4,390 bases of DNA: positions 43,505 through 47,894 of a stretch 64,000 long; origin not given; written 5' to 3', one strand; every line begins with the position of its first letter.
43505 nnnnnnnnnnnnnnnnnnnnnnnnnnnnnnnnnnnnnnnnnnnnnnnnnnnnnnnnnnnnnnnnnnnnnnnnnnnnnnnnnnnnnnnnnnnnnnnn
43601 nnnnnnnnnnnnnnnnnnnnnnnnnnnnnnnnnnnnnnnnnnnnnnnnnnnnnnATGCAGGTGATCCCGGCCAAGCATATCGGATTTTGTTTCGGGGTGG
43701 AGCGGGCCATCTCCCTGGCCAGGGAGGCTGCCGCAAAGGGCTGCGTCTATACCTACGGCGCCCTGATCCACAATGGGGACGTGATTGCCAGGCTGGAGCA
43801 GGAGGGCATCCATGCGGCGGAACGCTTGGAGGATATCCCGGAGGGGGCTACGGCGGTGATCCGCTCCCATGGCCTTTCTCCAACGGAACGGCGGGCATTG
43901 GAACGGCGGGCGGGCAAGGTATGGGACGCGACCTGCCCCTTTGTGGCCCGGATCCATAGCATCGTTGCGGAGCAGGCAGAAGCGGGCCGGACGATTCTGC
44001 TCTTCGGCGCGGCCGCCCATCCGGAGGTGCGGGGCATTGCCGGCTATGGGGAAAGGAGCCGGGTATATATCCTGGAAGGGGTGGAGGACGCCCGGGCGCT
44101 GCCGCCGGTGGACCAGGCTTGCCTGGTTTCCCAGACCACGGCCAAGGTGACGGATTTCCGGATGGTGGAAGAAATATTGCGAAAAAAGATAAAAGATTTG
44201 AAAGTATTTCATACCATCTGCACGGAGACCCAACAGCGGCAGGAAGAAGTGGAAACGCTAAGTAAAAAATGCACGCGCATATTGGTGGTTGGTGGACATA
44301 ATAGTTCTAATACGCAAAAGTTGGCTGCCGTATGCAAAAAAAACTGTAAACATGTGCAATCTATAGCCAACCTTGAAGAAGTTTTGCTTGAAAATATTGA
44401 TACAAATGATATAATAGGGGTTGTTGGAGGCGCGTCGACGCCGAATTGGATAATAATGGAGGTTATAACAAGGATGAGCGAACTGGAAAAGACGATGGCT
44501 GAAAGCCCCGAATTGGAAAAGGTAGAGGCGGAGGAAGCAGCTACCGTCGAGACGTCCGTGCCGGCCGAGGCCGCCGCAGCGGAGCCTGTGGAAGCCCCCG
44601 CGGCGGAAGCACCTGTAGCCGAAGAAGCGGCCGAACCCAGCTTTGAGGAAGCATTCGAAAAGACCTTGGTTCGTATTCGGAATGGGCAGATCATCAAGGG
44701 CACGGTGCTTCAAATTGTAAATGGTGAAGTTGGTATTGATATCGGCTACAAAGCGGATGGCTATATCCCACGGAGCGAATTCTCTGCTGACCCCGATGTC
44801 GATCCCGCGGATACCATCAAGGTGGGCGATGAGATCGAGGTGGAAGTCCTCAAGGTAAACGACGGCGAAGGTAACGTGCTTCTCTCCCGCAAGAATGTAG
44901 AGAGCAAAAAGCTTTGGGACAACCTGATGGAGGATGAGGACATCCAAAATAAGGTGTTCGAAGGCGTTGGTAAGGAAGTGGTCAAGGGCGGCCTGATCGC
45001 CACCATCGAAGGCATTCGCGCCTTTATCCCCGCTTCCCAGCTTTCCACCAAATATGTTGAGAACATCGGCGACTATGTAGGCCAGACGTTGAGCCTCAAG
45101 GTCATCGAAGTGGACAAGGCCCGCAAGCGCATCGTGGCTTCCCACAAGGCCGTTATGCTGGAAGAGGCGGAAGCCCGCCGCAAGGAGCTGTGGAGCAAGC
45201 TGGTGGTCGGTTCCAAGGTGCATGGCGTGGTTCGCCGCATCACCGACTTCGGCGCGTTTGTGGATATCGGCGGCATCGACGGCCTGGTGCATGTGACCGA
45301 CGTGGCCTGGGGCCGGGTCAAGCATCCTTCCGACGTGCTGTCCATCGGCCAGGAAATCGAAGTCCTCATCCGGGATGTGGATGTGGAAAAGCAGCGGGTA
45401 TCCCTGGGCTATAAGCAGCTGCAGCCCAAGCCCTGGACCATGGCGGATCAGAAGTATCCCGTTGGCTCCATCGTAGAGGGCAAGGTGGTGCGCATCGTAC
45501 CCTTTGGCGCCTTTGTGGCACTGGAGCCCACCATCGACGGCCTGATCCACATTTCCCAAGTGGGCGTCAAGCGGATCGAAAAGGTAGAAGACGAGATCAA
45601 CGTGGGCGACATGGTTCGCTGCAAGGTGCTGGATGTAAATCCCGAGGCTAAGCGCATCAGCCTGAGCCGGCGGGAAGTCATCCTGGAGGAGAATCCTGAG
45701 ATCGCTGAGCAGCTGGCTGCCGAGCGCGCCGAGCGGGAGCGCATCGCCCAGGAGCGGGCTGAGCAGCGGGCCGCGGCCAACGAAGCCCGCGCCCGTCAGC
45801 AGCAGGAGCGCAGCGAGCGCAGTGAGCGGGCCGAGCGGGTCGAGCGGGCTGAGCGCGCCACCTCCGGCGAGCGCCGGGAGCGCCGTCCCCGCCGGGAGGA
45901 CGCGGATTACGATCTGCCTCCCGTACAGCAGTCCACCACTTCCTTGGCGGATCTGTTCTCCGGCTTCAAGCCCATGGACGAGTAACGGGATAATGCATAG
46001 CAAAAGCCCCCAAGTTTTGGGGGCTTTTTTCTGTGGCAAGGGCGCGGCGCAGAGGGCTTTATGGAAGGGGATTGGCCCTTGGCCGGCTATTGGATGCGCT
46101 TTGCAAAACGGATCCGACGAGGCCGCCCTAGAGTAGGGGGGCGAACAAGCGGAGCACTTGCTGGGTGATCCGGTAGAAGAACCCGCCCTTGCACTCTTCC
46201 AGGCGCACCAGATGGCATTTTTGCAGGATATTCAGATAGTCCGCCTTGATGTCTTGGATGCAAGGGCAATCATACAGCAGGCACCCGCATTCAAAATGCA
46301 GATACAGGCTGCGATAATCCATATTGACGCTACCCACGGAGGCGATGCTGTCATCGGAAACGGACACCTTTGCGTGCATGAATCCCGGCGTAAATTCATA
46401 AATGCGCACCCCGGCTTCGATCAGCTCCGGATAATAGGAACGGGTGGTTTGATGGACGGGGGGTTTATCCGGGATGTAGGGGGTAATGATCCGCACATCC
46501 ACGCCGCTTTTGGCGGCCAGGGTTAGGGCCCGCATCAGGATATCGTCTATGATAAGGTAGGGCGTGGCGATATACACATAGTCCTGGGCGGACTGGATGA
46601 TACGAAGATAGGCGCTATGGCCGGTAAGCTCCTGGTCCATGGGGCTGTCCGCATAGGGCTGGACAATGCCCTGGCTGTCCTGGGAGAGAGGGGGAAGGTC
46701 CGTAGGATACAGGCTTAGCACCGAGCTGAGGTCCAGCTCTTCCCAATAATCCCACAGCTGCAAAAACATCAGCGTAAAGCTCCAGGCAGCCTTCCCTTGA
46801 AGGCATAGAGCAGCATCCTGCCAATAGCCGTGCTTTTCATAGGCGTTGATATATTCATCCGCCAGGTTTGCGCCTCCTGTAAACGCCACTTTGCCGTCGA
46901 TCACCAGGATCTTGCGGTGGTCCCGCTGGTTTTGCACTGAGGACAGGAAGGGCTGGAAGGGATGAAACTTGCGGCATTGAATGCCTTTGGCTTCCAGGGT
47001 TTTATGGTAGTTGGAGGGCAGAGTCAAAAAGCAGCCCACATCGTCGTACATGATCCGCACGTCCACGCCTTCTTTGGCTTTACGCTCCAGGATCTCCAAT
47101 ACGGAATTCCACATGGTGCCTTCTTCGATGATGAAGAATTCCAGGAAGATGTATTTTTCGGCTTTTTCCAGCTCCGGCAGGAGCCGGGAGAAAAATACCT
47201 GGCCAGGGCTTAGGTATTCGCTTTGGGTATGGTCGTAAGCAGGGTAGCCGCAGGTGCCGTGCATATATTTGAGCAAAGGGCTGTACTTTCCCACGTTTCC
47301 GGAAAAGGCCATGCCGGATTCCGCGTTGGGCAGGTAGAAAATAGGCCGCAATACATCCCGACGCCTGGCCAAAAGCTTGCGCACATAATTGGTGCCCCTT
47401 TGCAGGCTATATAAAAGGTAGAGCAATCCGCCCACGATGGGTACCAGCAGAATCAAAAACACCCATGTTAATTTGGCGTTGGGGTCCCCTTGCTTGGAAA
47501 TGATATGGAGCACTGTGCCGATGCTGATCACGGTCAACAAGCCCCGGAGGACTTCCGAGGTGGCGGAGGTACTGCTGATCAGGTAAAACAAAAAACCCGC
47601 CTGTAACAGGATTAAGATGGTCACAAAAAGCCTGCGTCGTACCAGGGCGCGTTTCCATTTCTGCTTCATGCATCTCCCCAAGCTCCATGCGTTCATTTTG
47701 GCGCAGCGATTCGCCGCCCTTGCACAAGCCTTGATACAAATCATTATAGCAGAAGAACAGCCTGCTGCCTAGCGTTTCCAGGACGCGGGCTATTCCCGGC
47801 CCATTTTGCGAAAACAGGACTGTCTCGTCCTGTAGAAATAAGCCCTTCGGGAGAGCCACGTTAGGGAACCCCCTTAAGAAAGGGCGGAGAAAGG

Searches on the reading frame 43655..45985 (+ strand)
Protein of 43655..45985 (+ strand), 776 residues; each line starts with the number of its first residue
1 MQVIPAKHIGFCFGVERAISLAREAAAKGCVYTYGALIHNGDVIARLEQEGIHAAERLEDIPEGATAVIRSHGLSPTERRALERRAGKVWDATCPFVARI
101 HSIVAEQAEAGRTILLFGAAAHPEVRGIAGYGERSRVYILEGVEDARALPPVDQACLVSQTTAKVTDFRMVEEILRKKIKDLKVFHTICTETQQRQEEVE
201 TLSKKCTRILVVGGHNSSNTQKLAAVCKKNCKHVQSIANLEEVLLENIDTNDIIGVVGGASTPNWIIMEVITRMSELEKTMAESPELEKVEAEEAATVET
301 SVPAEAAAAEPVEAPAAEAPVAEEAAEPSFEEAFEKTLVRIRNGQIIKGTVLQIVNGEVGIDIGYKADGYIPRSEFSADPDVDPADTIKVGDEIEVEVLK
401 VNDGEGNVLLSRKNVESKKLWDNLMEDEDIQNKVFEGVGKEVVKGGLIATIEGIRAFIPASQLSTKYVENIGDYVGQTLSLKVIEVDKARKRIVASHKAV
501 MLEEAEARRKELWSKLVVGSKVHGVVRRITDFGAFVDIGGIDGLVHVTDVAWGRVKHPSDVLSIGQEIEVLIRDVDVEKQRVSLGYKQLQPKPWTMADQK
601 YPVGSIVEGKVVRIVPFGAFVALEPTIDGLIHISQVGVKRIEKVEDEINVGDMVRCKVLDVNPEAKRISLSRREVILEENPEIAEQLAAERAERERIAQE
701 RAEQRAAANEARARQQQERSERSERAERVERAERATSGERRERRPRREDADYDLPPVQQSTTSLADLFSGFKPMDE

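Call 36: search_protein_families(library=ncbifam, proteins=[window:43655-45985:+], max_evalue=0.000001)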
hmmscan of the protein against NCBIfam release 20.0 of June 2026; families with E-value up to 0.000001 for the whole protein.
window:43655-45985:+ (776 aa): 37 families (the best 25 are shown)
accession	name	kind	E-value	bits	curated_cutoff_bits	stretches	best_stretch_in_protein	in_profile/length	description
NF000907.0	PRK00087.1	equivalog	3e-220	732.9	624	1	1-693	1-640/671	bifunctional 4-hydroxy-3-methylbut-2-enyl diphosphate reductase/30S ribosomal protein S1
NF005208.0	PRK06676.1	equivalog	1.4e-122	409.5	368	1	331-702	7-360/391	30S ribosomal protein S1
NF004952.0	PRK06299.1-2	equivalog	1.5e-112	376.8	524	1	314-681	17-380/580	30S ribosomal protein S1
NF004953.0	PRK06299.1-3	equivalog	8e-104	348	720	1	323-687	25-383/580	30S ribosomal protein S1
NF005911.0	PRK07899.1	equivalog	6.1e-93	312.1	691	1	321-674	13-364/486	30S ribosomal protein S1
TIGR00717.1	rpsA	equivalog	4.4e-92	309.3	577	1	330-675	3-345/516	30S ribosomal protein S1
NF004954.0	PRK06299.1-4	equivalog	7.9e-92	308.2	727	1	329-676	4-350/560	30S ribosomal protein S1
NF004955.0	PRK06299.1-5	equivalog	2.9e-87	293.2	878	2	330-675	16-356/566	30S ribosomal protein S1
NF009024.0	PRK12360.1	equivalog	1.1e-82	277.5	387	1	1-276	1-280/281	4-hydroxy-3-methylbut-2-enyl diphosphate reductase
NF004951.0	PRK06299.1-1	equivalog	2.1e-79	267.4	918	1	329-677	4-351/556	30S ribosomal protein S1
TIGR00216.1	ispH_lytB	equivalog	2.3e-75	253.4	187.85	1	3-276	2-281/282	4-hydroxy-3-methylbut-2-enyl diphosphate reductase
NF002187.0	PRK01045.1-1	equivalog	2.5e-75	253.2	276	1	1-279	1-280/282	4-hydroxy-3-methylbut-2-enyl diphosphate reductase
NF010379.0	PRK13806.1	equivalog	4.6e-72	243.2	648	1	332-688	22-378/491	30S ribosomal protein S1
NF005639.0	PRK07400.1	equivalog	1.9e-58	197.8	460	2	330-599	18-277/318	30S ribosomal protein S1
NF004956.0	PRK06299.1-6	equivalog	4.5e-58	197.2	711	2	324-552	11-234/554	30S ribosomal protein S1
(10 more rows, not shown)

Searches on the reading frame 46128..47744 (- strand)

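Call 36: search_protein_families(library=ncbifam, proteins=[window:46128-47744:-], max_evalue=0.000001)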
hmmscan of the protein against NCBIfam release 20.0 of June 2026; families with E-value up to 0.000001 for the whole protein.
window:46128-47744:- (538 aa): 5 families
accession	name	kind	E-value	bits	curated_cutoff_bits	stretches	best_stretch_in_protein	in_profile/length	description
TIGR04265.1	bac_cardiolipin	equivalog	2.4e-97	326.9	290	1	73-538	14-483/483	cardiolipin synthase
NF009107.0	PRK12452.1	equivalog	1.2e-80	271.7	787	1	37-538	3-509/509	cardiolipin synthase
NF008427.0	PRK11263.1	equivalog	5.6e-46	157.4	281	1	174-532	10-366/409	cardiolipin synthase ClsB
NF038319.1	DISARM_DrmC_I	equivalog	2.5e-11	43.6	133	0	378-499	98-227/236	DISARM system phospholipase D-like protein DrmC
NF010491.0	PRK13912.1-2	equivalog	9.5e-07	28.8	225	0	379-510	41-177/180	nuclease NucT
